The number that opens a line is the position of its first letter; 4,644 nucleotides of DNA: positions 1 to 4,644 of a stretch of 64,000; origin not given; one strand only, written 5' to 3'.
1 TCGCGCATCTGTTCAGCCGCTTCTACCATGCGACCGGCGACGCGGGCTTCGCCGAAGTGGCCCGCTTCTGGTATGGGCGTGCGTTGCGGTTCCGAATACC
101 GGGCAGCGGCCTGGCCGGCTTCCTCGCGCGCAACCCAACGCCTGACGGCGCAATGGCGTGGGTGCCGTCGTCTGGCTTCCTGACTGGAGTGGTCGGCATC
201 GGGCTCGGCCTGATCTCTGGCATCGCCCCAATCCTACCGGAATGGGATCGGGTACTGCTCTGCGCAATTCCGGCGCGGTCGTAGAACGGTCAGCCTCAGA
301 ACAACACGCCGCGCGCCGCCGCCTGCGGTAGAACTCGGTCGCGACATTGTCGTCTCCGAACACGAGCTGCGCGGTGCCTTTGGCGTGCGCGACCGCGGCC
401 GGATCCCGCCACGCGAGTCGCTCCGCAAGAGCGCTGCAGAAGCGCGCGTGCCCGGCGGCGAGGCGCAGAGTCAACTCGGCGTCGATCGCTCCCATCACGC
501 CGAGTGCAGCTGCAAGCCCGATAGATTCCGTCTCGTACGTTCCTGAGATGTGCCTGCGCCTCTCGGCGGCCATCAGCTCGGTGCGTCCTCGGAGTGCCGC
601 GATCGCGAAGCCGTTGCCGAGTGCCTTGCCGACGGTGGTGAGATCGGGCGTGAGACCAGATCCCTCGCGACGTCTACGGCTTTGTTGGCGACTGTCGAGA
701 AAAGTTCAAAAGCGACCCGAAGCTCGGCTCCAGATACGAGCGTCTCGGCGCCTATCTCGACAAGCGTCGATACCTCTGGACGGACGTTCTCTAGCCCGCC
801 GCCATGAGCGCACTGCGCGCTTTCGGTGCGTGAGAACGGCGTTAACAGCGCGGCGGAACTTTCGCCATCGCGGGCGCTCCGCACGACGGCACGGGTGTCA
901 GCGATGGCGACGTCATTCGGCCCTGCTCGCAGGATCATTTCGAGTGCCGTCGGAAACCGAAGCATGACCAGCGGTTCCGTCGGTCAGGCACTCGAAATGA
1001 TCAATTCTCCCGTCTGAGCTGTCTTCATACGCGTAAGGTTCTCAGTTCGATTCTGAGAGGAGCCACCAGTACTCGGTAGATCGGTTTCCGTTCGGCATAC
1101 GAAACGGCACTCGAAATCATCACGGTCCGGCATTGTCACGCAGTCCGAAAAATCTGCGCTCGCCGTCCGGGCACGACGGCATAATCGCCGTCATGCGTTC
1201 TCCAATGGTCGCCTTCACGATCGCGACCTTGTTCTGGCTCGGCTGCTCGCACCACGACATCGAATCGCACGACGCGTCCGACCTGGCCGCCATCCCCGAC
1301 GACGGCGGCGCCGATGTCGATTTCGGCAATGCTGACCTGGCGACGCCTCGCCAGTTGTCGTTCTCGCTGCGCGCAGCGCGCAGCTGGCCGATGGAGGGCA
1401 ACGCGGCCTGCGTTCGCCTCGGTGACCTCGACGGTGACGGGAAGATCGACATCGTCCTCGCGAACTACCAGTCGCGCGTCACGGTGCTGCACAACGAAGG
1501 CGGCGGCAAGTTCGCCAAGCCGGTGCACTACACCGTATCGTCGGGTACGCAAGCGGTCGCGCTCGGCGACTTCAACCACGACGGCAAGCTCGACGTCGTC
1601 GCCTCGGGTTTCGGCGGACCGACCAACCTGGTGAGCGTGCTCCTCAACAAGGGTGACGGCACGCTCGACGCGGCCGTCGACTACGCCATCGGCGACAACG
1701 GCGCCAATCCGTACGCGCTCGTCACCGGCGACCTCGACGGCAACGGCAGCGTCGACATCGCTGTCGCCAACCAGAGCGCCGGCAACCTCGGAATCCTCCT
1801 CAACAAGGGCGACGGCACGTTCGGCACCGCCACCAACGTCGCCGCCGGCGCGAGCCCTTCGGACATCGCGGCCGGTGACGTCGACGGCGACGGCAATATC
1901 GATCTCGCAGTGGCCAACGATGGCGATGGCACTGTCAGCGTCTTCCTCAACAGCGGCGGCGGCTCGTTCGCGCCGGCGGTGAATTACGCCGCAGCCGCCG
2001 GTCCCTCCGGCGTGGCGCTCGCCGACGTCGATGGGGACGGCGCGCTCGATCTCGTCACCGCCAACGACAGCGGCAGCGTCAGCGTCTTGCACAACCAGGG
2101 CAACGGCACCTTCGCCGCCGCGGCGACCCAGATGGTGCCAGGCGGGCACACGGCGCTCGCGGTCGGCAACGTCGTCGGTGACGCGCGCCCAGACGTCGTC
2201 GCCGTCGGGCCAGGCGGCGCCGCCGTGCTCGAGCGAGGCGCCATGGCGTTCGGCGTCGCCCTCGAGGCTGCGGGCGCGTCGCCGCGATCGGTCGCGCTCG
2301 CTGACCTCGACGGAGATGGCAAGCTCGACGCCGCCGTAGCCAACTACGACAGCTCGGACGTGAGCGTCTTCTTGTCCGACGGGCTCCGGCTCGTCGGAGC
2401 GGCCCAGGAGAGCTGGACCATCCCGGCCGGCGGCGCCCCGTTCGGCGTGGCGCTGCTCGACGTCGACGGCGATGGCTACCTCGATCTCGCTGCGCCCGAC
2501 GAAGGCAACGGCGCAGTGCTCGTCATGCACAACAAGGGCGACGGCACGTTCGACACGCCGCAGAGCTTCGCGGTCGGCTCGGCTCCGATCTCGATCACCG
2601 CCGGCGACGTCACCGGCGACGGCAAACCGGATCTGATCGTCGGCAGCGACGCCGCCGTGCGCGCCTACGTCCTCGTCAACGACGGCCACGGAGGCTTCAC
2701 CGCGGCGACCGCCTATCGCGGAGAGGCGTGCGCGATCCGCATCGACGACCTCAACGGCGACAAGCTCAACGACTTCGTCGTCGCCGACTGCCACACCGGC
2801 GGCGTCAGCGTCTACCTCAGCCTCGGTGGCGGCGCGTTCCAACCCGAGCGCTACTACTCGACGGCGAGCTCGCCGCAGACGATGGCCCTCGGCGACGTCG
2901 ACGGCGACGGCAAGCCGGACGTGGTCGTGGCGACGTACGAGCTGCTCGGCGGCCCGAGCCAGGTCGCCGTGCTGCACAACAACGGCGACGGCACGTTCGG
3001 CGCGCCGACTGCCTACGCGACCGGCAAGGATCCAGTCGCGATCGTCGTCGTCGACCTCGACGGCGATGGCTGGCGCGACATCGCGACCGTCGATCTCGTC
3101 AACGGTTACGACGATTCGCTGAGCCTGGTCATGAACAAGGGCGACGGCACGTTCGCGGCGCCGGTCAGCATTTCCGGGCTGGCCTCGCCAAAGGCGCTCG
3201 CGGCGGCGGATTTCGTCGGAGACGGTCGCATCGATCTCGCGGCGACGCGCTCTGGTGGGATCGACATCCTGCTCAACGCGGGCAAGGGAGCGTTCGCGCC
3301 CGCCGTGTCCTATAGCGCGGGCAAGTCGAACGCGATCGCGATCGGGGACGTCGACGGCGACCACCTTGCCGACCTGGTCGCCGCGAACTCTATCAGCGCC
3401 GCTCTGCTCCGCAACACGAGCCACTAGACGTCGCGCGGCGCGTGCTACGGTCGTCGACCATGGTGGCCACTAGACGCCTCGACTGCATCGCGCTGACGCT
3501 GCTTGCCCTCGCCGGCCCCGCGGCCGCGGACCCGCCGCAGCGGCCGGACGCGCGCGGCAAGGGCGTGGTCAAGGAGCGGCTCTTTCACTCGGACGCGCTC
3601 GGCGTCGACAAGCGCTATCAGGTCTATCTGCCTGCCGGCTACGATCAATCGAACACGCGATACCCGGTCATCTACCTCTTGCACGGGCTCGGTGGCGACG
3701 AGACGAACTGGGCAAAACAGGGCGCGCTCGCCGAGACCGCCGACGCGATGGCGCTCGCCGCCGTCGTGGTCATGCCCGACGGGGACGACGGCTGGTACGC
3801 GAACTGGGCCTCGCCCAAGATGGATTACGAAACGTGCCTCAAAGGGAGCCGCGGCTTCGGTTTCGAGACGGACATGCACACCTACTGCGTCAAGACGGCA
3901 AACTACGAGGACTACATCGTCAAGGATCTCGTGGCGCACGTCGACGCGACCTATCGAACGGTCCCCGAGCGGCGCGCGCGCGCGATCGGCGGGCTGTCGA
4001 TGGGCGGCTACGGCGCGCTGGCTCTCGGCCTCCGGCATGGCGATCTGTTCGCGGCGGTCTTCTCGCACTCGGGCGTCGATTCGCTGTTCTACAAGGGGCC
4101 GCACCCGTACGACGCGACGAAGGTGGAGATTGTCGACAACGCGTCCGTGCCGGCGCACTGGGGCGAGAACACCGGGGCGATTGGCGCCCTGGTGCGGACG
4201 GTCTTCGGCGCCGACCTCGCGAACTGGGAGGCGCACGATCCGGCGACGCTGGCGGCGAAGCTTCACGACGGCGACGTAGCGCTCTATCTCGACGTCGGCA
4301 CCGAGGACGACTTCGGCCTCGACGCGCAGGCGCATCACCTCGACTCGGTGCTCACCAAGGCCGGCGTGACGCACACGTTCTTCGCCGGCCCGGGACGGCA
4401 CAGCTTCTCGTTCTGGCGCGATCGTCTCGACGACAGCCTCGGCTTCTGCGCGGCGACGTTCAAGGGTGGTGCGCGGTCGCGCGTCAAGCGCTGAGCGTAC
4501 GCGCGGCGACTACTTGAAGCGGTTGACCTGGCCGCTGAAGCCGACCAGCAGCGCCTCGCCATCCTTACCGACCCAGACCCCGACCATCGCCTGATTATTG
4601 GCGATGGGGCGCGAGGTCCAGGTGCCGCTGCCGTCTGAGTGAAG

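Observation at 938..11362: Three copies of a ~130-bp structured repeat ending in a tRNA-like T-arm, acceptor strand and CCA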

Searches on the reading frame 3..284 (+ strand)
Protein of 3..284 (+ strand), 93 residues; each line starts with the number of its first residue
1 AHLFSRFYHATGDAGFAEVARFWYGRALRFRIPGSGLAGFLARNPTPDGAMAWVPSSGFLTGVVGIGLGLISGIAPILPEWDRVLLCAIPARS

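Call 39: search_protein_families(library=pfam, proteins=[window:3-284:+], max_evalue=0.1)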
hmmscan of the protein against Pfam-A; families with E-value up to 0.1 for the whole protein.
window:3-284:+ (93 aa): 1 family
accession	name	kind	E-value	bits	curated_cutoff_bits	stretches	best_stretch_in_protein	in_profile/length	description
PF05147.19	LANC_like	-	0.037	13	23.2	1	54-86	318-350/350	Lanthionine synthetase C-like protein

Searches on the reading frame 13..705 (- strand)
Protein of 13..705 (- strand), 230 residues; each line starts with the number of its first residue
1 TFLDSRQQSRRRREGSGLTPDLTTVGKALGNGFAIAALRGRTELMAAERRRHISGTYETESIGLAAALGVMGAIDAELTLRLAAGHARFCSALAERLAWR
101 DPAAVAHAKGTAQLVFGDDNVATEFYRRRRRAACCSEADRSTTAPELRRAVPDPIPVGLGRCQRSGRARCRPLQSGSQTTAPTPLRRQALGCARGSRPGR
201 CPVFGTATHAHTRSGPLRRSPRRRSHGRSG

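Call 39: search_protein_families(library=pfam, proteins=[window:13-705:-], max_evalue=0.1)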
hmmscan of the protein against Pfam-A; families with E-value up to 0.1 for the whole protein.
window:13-705:- (230 aa): 1 family
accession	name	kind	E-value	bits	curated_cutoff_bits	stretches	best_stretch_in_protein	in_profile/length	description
PF00202.27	Aminotran_3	-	3.1e-08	33.2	30.5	1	16-84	248-317/403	Aminotransferase class-III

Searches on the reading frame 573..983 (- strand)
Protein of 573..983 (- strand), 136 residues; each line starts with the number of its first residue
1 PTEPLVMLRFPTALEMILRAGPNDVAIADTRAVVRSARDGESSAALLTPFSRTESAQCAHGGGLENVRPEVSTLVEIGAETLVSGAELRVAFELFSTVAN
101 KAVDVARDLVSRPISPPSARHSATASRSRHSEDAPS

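Call 39: search_protein_families(library=pfam, proteins=[window:573-983:-], max_evalue=0.1)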
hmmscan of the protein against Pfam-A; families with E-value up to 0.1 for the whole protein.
window:573-983:- (136 aa): 0 families

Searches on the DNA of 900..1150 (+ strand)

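Call 67: search_rna_families(source=window, start=900, end=1150, threshold=evalue, max_evalue=1, show_alignments=2)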
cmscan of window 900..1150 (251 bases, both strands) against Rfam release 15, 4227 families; matches with E-value up to 1: 1.
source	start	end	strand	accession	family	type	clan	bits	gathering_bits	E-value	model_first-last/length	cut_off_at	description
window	934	1001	-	RF03180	mir-3126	Gene; miRNA;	-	25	80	0.0095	1-74/74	no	mir-3126 microRNA precursor family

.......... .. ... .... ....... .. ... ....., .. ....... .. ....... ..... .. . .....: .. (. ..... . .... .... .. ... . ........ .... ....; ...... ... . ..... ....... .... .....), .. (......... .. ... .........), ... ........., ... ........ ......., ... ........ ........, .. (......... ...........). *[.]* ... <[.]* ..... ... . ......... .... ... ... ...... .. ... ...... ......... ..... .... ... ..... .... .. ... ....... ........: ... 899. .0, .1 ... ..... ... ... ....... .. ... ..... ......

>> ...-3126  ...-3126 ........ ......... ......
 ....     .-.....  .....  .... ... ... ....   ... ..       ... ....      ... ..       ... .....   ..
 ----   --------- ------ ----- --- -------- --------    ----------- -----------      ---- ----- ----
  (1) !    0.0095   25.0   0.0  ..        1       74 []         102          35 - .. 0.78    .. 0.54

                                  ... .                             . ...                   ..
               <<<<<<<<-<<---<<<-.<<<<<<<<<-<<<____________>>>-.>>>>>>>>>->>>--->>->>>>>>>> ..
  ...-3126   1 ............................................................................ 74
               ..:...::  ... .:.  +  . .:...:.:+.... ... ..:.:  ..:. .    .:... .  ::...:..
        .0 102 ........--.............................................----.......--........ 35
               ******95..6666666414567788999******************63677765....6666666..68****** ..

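Call 73: search_dna_similar(query=window:925-1125:+, collection=phages, mode=distant, max_rows=10)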
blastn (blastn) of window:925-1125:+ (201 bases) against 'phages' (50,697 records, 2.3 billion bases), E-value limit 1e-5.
No match.

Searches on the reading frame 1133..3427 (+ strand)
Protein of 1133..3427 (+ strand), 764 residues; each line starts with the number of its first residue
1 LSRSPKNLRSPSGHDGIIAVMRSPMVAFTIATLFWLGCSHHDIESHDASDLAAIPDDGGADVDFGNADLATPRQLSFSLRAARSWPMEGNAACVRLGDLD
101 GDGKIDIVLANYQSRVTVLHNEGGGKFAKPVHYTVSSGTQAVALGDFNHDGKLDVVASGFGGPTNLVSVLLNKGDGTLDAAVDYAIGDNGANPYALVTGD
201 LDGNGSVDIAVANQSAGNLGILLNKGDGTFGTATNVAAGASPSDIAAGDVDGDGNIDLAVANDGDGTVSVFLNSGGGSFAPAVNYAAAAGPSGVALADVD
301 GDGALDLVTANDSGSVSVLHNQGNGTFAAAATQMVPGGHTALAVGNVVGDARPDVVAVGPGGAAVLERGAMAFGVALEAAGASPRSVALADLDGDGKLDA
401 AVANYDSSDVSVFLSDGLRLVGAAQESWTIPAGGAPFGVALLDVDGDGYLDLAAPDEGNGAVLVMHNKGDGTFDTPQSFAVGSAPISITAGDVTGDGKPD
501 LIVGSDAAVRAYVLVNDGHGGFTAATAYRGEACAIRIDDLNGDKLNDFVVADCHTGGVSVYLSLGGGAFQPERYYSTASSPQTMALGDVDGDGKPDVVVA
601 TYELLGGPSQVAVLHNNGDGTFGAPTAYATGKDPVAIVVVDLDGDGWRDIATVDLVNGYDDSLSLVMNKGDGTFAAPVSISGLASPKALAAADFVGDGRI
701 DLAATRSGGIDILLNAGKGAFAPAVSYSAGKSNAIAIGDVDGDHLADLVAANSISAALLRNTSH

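Call 13: search_protein_families(library=pfam, proteins=[window:1133-3427:+], max_evalue=0.01)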
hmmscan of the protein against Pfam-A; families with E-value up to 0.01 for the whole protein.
window:1133-3427:+ (764 aa): 8 families
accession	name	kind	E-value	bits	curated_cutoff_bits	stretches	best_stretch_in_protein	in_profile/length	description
PF13517.12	FG-GAP_3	-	1.3e-111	365.6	26.9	13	98-156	1-60/61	FG-GAP-like repeat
PF01839.29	FG-GAP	-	1.5e-40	136.9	22.1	8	582-612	3-35/37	FG-GAP repeat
PF23743.1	Beta-prop_BBS7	-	2.4e-07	30.8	27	0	88-162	218-292/299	BBS7 beta-propeller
PF12256.14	TcdB_toxin_midN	-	7e-05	22.6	24.8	0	282-312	16-48/181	Insecticide toxin TcdB middle/N-terminal region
PF00036.39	EF-hand_1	-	7e-05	22.5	25.4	0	441-452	8-19/29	EF hand domain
PF14779.12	BBS1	-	0.00022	21.2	27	0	90-115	15-40/254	Ciliary BBSome complex subunit 1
PF16743.10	PliI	-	0.002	18.2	27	0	530-563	57-89/123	Periplasmic lysozyme inhibitor of I-type lysozyme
PF14783.12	BBS2_Mid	-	0.0066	17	27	0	295-320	3-28/108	Ciliary BBSome complex subunit 2, middle region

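Call 22: find_encoding_contigs(protein=window:1193-3427:+, flank=10000, max_places=6)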
Protein window:1193-3427:+ (744 aa): no gene with exactly this product is on record in the collection.

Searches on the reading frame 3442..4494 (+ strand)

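Call 13: search_protein_families(library=pfam, proteins=[window:3442-4494:+], max_evalue=0.01)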
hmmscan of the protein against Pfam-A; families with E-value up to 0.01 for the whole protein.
window:3442-4494:+ (350 aa): 7 families
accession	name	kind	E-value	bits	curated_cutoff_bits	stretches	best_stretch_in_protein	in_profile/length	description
PF00756.26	Esterase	-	8.8e-37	127.6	22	1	50-334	1-249/251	Putative esterase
PF12146.15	Hydrolase_4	-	8.9e-05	22.3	27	1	129-208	32-107/239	Serine aminopeptidase, S33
PF00326.27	Peptidase_S9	-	0.00047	20.2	22.6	1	154-212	39-98/213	Prolyl oligopeptidase family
PF00561.26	Abhydrolase_1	-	0.00075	19.7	25.8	1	75-217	1-103/245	alpha/beta hydrolase fold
PF04083.22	Abhydro_lipase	-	0.0072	16.3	27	0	68-92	37-61/63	Partial alpha/beta-hydrolase lipase region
PF02230.22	Abhydrolase_2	-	0.0073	16.6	23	0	177-218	104-145/217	Phospholipase/Carboxylesterase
PF10503.15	Esterase_PHB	-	0.0084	15.8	23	0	160-212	81-131/219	Esterase PHB depolymerase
